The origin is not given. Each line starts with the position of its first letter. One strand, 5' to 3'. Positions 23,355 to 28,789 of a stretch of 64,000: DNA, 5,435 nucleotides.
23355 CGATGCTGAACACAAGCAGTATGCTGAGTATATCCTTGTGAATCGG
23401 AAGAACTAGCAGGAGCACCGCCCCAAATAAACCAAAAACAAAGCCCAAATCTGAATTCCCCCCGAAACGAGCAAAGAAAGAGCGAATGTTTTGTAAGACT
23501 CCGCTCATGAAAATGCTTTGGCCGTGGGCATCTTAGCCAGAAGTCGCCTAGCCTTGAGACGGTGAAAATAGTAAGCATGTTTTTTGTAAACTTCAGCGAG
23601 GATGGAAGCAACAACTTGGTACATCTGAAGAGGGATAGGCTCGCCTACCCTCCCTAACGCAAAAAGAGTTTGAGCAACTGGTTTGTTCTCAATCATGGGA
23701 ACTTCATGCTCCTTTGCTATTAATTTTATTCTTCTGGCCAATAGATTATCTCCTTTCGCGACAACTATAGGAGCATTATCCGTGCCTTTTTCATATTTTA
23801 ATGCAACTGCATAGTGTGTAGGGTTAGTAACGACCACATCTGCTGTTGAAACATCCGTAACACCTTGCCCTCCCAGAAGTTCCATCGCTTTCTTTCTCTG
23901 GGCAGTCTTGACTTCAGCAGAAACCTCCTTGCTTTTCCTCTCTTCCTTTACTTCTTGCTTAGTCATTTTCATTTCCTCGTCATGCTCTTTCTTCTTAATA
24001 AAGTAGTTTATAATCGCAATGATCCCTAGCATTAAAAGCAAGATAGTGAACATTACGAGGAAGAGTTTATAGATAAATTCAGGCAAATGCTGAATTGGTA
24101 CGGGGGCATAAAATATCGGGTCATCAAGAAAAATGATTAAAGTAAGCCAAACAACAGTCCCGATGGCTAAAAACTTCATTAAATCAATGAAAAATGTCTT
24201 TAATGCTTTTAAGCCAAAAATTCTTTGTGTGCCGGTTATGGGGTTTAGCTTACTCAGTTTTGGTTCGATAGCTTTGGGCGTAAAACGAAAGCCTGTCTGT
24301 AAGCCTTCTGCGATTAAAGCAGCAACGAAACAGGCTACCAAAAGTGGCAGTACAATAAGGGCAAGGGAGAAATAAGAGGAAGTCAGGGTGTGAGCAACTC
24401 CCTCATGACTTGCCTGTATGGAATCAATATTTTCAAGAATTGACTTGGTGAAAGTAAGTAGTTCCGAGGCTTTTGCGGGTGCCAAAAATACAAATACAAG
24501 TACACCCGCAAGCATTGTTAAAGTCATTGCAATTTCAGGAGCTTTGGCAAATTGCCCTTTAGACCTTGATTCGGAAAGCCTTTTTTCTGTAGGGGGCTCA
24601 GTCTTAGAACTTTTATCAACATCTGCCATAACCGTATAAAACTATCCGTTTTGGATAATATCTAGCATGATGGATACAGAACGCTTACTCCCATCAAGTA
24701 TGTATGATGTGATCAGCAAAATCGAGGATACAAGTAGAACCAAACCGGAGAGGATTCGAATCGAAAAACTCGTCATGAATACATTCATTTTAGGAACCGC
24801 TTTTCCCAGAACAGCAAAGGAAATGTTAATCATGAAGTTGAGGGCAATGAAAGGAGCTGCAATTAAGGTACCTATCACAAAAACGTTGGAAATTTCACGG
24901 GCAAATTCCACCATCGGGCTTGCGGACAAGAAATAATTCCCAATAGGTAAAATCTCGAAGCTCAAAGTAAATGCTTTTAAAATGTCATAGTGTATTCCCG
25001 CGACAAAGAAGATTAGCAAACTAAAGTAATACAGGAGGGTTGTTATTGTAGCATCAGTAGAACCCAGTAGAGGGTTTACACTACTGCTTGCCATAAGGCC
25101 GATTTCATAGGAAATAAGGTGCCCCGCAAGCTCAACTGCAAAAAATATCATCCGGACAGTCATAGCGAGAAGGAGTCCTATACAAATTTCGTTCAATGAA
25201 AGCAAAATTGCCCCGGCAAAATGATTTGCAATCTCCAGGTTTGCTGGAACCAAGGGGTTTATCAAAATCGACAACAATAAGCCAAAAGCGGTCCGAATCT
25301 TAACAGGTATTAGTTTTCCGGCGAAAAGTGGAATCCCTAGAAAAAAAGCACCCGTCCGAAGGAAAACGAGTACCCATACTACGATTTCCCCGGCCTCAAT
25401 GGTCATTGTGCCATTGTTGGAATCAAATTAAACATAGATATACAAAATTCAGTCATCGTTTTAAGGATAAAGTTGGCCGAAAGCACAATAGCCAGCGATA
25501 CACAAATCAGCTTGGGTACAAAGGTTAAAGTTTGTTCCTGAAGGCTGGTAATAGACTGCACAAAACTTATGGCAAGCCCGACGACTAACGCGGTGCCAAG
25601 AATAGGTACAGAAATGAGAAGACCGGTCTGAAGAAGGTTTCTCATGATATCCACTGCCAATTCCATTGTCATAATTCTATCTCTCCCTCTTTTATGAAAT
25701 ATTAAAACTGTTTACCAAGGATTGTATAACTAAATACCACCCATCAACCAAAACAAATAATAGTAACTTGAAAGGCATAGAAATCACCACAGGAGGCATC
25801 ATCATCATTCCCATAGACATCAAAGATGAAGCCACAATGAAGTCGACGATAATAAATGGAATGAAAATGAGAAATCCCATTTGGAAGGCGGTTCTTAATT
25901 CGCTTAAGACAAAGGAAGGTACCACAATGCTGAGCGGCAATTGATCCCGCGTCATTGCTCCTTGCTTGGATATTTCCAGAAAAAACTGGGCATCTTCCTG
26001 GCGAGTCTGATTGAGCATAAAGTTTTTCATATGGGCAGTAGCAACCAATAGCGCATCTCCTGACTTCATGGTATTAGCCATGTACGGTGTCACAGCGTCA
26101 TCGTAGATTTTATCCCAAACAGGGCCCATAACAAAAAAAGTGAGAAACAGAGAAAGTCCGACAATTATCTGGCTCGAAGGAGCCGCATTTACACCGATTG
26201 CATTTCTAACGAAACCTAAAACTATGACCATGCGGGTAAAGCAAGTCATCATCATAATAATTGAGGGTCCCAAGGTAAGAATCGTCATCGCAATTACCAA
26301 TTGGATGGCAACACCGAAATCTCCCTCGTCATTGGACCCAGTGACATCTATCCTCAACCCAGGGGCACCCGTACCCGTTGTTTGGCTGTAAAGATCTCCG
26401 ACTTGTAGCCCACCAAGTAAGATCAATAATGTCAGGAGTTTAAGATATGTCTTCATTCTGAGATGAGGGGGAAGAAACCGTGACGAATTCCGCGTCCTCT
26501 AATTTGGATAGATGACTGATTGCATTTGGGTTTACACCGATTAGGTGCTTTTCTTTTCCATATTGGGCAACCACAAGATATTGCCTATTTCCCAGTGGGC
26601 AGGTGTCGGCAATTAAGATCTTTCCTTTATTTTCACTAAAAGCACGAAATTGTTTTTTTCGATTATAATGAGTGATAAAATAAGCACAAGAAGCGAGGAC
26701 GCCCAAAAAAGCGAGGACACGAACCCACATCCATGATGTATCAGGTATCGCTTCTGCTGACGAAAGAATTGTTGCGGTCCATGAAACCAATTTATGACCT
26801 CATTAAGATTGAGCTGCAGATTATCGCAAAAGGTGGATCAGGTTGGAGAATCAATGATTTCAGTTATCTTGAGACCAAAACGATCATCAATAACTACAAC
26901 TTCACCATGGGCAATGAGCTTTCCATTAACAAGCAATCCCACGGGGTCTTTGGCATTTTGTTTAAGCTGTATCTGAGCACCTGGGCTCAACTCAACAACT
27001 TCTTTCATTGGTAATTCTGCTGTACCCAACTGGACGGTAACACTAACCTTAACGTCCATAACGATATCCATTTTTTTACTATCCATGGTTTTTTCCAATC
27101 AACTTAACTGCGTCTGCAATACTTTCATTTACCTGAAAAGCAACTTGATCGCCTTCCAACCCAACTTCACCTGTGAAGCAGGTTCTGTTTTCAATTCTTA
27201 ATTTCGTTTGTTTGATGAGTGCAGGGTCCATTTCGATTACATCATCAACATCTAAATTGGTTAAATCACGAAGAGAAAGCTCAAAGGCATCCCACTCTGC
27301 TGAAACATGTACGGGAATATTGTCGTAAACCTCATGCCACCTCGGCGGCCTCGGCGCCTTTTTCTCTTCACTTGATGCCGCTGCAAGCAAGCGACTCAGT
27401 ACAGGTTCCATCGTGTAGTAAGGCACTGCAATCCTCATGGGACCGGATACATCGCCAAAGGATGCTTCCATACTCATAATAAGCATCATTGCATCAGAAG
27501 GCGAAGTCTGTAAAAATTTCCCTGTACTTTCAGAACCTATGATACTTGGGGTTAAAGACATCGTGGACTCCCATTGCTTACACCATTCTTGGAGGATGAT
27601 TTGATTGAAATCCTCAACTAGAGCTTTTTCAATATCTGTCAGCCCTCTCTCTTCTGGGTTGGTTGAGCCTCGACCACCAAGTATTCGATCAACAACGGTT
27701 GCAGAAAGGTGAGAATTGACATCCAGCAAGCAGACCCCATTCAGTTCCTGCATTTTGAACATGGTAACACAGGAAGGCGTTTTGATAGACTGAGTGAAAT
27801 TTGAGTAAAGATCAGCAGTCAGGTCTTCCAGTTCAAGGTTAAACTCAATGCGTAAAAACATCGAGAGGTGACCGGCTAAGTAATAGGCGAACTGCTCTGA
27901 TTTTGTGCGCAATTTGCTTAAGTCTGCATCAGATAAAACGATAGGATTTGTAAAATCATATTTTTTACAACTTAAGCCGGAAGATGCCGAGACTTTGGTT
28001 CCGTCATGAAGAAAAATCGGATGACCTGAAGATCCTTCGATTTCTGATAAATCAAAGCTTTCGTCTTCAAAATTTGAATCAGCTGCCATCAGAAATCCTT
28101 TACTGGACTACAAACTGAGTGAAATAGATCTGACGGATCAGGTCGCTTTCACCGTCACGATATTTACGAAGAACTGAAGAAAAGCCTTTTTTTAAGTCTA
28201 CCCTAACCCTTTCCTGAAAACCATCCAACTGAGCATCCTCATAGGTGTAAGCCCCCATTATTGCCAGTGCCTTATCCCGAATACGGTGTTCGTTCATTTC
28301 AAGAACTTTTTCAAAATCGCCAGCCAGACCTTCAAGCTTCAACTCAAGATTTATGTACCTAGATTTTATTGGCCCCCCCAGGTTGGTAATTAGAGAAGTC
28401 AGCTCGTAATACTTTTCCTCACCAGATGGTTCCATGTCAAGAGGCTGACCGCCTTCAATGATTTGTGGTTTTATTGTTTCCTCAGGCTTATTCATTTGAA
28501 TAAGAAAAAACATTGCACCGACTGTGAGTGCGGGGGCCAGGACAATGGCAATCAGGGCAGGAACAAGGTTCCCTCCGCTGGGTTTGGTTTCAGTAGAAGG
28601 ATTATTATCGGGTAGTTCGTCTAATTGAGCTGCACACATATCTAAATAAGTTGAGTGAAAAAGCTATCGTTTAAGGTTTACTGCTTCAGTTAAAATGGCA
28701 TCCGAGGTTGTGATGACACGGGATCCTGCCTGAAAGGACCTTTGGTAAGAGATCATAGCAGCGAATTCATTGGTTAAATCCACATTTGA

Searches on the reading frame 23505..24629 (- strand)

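Call 10: search_protein_families(library=pfam, proteins=[window:23505-24629:-], max_evalue=0.001)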
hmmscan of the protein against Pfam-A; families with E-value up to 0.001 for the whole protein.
window:23505-24629:- (374 aa): 3 families
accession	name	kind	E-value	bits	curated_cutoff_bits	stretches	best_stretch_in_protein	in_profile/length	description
PF01312.24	Bac_export_2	-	1e-102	344.3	24.4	1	8-347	2-335/335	FlhB HrpN YscU SpaS Family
PF17561.7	TssO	-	0.00033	21.3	29.2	0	188-245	11-69/148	Type VI secretion system, TssO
PF17359.7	DUF5385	-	0.00061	19.9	25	1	194-243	6-55/217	Family of unknown function (DUF5385)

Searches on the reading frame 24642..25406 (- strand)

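Call 10: search_protein_families(library=pfam, proteins=[window:24642-25406:-], max_evalue=0.001)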
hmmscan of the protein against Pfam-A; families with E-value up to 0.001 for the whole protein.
window:24642-25406:- (254 aa): 1 family
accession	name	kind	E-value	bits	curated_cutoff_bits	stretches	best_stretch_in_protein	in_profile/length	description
PF01311.25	Bac_export_1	-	8.5e-49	166.6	27.8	1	9-236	2-223/230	Bacterial export proteins, family 1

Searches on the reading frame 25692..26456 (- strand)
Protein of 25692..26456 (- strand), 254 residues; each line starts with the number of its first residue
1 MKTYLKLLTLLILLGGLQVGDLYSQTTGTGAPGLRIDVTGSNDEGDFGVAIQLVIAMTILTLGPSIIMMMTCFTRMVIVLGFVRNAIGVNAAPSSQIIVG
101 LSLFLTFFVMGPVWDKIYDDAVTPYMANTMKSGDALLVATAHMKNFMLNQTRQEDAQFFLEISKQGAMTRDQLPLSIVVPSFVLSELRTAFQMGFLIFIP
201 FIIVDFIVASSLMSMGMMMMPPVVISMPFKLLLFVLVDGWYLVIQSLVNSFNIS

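Call 11: search_protein_families(library=pfam, proteins=[window:25692-26456:-], max_evalue=0.001)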
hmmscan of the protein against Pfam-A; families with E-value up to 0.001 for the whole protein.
window:25692-26456:- (254 aa): 1 family
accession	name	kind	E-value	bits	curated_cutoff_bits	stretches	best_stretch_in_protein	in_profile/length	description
PF00813.25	FliP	-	4e-76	255.7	26.9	1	57-247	2-191/191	FliP family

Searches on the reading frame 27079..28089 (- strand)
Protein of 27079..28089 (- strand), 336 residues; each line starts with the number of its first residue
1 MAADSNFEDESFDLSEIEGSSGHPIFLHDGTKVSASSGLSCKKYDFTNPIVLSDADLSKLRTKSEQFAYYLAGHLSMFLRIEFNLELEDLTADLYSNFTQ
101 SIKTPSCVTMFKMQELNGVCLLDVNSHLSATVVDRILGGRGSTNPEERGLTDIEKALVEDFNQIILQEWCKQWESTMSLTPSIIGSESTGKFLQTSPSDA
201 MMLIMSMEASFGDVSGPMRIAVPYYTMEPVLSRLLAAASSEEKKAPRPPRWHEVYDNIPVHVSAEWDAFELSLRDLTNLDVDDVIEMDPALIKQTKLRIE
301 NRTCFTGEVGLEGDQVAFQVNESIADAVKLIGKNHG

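Call 11: search_protein_families(library=pfam, proteins=[window:27079-28089:-], max_evalue=0.001)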
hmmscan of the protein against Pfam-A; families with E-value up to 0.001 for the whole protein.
window:27079-28089:- (336 aa): 2 families
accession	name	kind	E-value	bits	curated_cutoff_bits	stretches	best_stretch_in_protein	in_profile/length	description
PF02154.20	FliM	-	4.1e-35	121.9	27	1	44-234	1-192/192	Flagellar motor switch protein FliM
PF01052.25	FliMN_C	-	1.4e-12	47.8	23.8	1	256-324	4-72/73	Type III flagellar switch regulator (C-ring) FliN C-term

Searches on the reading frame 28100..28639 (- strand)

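Call 11: search_protein_families(library=pfam, proteins=[window:28100-28639:-], max_evalue=0.001)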
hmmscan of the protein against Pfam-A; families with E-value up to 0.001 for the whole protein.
window:28100-28639:- (179 aa): 1 family
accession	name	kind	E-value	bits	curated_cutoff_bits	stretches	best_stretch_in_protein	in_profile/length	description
PF03748.19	FliL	-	3.6e-13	50.3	24.6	1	77-179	1-103/103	Flagellar basal body-associated protein FliL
